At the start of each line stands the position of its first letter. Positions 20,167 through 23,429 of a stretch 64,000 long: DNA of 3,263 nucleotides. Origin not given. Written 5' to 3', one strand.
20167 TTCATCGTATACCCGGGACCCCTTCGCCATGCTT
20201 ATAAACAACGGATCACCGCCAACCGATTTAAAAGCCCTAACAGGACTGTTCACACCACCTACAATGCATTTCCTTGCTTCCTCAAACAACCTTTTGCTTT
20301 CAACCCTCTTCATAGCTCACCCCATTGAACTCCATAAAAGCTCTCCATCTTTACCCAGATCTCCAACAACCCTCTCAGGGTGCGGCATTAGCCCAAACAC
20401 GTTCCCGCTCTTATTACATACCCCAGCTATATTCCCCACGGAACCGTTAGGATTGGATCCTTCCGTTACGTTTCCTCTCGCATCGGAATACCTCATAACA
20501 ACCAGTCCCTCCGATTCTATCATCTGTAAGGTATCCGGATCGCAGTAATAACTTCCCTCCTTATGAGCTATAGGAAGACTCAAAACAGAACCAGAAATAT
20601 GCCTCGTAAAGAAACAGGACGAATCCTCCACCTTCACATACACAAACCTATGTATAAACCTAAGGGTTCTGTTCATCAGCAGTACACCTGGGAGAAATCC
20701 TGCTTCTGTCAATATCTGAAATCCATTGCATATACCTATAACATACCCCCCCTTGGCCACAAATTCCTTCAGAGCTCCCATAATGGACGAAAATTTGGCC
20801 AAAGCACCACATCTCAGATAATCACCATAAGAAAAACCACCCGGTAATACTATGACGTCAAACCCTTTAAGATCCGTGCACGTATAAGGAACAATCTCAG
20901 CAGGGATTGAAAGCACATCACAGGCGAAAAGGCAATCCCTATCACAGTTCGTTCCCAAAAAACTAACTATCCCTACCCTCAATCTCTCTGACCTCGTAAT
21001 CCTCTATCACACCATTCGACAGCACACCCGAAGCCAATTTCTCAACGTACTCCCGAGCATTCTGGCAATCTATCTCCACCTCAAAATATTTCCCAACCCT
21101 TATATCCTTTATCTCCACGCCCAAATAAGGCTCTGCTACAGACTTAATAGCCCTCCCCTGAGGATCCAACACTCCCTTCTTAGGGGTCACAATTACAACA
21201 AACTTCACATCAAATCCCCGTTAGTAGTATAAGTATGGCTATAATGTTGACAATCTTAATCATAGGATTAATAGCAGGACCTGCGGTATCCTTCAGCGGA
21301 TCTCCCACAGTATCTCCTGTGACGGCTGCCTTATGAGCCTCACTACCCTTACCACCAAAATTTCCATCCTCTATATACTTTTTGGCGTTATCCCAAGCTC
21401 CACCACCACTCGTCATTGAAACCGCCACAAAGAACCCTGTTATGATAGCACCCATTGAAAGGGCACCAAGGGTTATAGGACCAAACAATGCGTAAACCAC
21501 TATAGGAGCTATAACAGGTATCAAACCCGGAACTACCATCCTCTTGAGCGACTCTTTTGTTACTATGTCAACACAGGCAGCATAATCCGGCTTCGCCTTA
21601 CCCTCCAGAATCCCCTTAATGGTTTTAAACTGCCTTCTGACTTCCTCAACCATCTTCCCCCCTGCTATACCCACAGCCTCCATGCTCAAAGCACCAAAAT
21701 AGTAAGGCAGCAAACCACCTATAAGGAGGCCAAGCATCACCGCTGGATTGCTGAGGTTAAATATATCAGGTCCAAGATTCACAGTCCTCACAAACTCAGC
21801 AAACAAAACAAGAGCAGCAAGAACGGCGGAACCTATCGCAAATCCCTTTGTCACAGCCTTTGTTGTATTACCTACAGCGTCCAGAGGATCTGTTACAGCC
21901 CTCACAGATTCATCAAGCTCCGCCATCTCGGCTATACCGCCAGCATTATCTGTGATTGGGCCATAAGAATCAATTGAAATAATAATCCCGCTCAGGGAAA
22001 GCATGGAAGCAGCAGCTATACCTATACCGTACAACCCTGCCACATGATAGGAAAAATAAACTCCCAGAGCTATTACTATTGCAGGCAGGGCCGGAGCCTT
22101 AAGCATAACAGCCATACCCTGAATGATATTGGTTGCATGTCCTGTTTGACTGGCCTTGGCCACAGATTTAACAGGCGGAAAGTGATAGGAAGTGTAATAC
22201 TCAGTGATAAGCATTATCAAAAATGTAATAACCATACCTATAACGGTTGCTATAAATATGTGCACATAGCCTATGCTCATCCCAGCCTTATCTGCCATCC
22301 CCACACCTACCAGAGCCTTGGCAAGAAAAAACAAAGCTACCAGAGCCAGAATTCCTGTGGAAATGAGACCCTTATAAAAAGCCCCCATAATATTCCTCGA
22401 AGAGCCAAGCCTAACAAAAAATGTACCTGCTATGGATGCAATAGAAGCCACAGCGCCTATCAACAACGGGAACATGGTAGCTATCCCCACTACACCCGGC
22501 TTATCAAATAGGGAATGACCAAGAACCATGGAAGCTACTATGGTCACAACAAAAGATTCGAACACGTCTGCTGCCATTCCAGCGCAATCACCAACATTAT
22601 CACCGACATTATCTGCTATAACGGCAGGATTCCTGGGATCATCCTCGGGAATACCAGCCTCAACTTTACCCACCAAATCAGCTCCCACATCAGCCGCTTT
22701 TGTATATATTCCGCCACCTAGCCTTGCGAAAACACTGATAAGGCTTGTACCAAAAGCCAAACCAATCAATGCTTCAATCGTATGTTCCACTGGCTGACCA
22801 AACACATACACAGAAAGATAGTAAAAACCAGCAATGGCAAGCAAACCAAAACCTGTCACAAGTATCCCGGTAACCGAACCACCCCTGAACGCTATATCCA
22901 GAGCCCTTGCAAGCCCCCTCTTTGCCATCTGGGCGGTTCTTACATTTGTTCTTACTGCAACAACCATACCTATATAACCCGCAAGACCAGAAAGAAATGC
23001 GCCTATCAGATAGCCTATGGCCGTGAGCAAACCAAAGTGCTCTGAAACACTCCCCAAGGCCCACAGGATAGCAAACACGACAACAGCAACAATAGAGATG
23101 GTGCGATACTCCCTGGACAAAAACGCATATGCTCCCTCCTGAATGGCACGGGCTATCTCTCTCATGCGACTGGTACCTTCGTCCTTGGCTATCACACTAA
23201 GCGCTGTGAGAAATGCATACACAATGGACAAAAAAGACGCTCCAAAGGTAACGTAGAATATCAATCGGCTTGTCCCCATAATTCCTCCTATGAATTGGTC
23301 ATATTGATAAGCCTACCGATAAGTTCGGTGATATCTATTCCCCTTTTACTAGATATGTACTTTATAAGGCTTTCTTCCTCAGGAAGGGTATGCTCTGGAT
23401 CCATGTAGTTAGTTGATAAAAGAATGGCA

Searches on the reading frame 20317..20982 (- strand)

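Call 65: search_protein_families(library=pfam, proteins=[window:20317-20982:-], max_evalue=0.001)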
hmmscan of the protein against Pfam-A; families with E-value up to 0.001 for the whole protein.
window:20317-20982:- (221 aa): 4 families
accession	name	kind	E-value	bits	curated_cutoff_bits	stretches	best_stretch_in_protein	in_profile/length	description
PF13507.12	GATase_5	-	1.1e-45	156.2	27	1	2-207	3-231/260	CobB/CobQ-like glutamine amidotransferase domain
PF07685.20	GATase_3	-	5.9e-08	33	27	1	30-93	29-90/196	CobB/CobQ-like glutamine amidotransferase domain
PF01965.30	DJ-1_PfpI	-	1.7e-07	31.6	26.6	1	39-99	60-115/165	DJ-1/PfpI family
PF00117.34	GATase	-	8e-05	22.8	22.8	1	27-210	23-179/190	Glutamine amidotransferase class-I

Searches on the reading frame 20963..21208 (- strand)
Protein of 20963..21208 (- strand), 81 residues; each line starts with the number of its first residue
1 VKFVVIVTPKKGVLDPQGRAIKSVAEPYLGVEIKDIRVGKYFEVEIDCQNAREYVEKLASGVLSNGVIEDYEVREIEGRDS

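Call 65: search_protein_families(library=pfam, proteins=[window:20963-21208:-], max_evalue=0.001)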
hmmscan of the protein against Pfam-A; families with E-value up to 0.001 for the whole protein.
window:20963-21208:- (81 aa): 1 family
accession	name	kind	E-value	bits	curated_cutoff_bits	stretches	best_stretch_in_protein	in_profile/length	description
PF02700.19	PurS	-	5e-21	75.1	22.2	1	3-74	2-76/77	Phosphoribosylformylglycinamidine (FGAM) synthase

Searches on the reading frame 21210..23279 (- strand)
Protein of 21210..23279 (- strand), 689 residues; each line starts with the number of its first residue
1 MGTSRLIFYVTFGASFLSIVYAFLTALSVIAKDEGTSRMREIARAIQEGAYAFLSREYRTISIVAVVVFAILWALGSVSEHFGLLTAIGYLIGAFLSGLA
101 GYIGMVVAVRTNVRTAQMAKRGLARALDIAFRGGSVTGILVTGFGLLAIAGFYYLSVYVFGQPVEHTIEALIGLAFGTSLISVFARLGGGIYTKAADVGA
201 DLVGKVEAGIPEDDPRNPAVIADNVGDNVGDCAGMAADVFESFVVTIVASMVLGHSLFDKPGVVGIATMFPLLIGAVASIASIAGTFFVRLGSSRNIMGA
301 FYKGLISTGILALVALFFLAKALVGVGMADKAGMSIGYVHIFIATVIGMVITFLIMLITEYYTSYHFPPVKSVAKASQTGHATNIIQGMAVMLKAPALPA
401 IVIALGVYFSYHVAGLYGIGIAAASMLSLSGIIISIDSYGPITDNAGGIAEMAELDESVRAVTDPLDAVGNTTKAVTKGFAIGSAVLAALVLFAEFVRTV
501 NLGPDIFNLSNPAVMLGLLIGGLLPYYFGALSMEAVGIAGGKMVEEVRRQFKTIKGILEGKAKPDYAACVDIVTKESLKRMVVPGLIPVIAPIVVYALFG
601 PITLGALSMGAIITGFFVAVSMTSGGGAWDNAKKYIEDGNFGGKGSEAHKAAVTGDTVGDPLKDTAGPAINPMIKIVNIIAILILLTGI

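Call 3: search_protein_families(library=pfam, proteins=[window:21210-23279:-], max_evalue=1)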
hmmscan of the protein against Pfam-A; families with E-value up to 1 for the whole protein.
window:21210-23279:- (689 aa): 1 family
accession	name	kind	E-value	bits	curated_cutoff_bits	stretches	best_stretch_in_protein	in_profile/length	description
PF03030.21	H_PPase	-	2.8e-260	865.9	29.7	1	17-684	2-645/645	Inorganic H+ pyrophosphatase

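Call 4: search_protein_families(library=ncbifam, proteins=[window:21210-23279:-], max_evalue=1)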
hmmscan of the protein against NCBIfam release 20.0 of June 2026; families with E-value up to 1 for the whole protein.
window:21210-23279:- (689 aa): 15 families
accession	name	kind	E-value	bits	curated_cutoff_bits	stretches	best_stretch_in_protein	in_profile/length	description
NF001951.0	PRK00733.1-2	equivalog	4.9e-303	1007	859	1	7-685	5-685/691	sodium-translocating pyrophosphatase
NF001959.0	PRK00733.3-4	equivalog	5.5e-266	884.3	975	1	8-684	5-664/674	sodium-translocating pyrophosphatase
NF001960.0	PRK00733.3-5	equivalog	5e-260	864.5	546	1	7-684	4-663/673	sodium-translocating pyrophosphatase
TIGR01104.1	V_PPase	equivalog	1.4e-255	850.3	651.9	1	15-685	11-687/697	V-type H(+)-translocating pyrophosphatase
NF001953.0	PRK00733.2-1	equivalog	3.7e-234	779.2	783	1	9-684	6-692/697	sodium-translocating pyrophosphatase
NF001955.0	PRK00733.2-4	equivalog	3.5e-226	753.1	1059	1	6-684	4-696/736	sodium-translocating pyrophosphatase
NF001954.0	PRK00733.2-2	equivalog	2.1e-223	744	894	1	7-684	3-713/723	sodium-translocating pyrophosphatase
NF001957.0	PRK00733.3-2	equivalog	7e-219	728.6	945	1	11-685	4-645/651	sodium-translocating pyrophosphatase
NF001961.0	PRK00733.3-6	equivalog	2.9e-216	719.8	926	1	14-684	11-666/671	sodium-translocating pyrophosphatase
NF001958.0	PRK00733.3-3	equivalog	8.4e-214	711.8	1055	1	11-685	7-670/680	sodium-translocating pyrophosphatase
NF001952.0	PRK00733.1-4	equivalog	1.4e-209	698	912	1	8-684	19-723/782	sodium-translocating pyrophosphatase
NF001956.0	PRK00733.3-1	equivalog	1.4e-181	605.7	1321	1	19-682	15-686/704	sodium-translocating pyrophosphatase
NF001950.0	PRK00733.1-1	equivalog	1.4e-64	218.6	826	1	15-684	63-764/807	sodium-translocating pyrophosphatase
NF038394.1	lipo_LipL32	equivalog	0.096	12.1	300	1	112-170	195-253/269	major surface lipoprotein LipL32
TIGR04205.1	classIII_w_PIP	hypoth_equivalog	0.73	9.9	65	0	148-161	21-34/67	class III signal peptide domain-containing protein, archaeosortase D/PIP-CTERM system-associated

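Call 66: search_solved_structures(query=window:21213-23279:-, max_evalue=1e-20, show_alignments=2)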
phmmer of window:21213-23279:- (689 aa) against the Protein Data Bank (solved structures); distinct sequences matched with E-value up to 1e-20: 11.
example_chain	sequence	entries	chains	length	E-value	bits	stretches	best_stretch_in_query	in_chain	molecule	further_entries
6aft_A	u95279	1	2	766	1.3e-149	502.8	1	84-682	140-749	Pyrophosphate-energized vacuolar membrane proton pump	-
4a01_A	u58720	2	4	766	1.4e-149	502.8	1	84-682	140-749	PROTON PYROPHOSPHATASE | Pyrophosphate-energized vacuolar membrane proton pump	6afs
5gpj_A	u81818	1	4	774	1.5e-149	502.7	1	84-682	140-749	Pyrophosphate-energized vacuolar membrane proton pump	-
6afw_A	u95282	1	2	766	2.2e-149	502.1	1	84-682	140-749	Pyrophosphate-energized vacuolar membrane proton pump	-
6afu_A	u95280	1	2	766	2.6e-149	501.9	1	84-682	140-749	Pyrophosphate-energized vacuolar membrane proton pump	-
6afz_A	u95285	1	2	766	6.6e-149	500.5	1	84-682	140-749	Pyrophosphate-energized vacuolar membrane proton pump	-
6afv_A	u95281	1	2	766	7.4e-149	500.4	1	84-682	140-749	Pyrophosphate-energized vacuolar membrane proton pump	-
6afy_A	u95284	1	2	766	8.6e-149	500.2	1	84-682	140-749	Pyrophosphate-energized vacuolar membrane proton pump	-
6afx_A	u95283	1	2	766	1.4e-148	499.5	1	84-682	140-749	Pyrophosphate-energized vacuolar membrane proton pump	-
8b37_A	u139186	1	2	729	9.7e-148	496.7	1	9-684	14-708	K(+)-insensitive pyrophosphate-energized proton pump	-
4av3_A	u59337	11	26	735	5.8e-144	484.2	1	17-684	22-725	K(+)-STIMULATED PYROPHOSPHATE-ENERGIZED SODIUM PUMP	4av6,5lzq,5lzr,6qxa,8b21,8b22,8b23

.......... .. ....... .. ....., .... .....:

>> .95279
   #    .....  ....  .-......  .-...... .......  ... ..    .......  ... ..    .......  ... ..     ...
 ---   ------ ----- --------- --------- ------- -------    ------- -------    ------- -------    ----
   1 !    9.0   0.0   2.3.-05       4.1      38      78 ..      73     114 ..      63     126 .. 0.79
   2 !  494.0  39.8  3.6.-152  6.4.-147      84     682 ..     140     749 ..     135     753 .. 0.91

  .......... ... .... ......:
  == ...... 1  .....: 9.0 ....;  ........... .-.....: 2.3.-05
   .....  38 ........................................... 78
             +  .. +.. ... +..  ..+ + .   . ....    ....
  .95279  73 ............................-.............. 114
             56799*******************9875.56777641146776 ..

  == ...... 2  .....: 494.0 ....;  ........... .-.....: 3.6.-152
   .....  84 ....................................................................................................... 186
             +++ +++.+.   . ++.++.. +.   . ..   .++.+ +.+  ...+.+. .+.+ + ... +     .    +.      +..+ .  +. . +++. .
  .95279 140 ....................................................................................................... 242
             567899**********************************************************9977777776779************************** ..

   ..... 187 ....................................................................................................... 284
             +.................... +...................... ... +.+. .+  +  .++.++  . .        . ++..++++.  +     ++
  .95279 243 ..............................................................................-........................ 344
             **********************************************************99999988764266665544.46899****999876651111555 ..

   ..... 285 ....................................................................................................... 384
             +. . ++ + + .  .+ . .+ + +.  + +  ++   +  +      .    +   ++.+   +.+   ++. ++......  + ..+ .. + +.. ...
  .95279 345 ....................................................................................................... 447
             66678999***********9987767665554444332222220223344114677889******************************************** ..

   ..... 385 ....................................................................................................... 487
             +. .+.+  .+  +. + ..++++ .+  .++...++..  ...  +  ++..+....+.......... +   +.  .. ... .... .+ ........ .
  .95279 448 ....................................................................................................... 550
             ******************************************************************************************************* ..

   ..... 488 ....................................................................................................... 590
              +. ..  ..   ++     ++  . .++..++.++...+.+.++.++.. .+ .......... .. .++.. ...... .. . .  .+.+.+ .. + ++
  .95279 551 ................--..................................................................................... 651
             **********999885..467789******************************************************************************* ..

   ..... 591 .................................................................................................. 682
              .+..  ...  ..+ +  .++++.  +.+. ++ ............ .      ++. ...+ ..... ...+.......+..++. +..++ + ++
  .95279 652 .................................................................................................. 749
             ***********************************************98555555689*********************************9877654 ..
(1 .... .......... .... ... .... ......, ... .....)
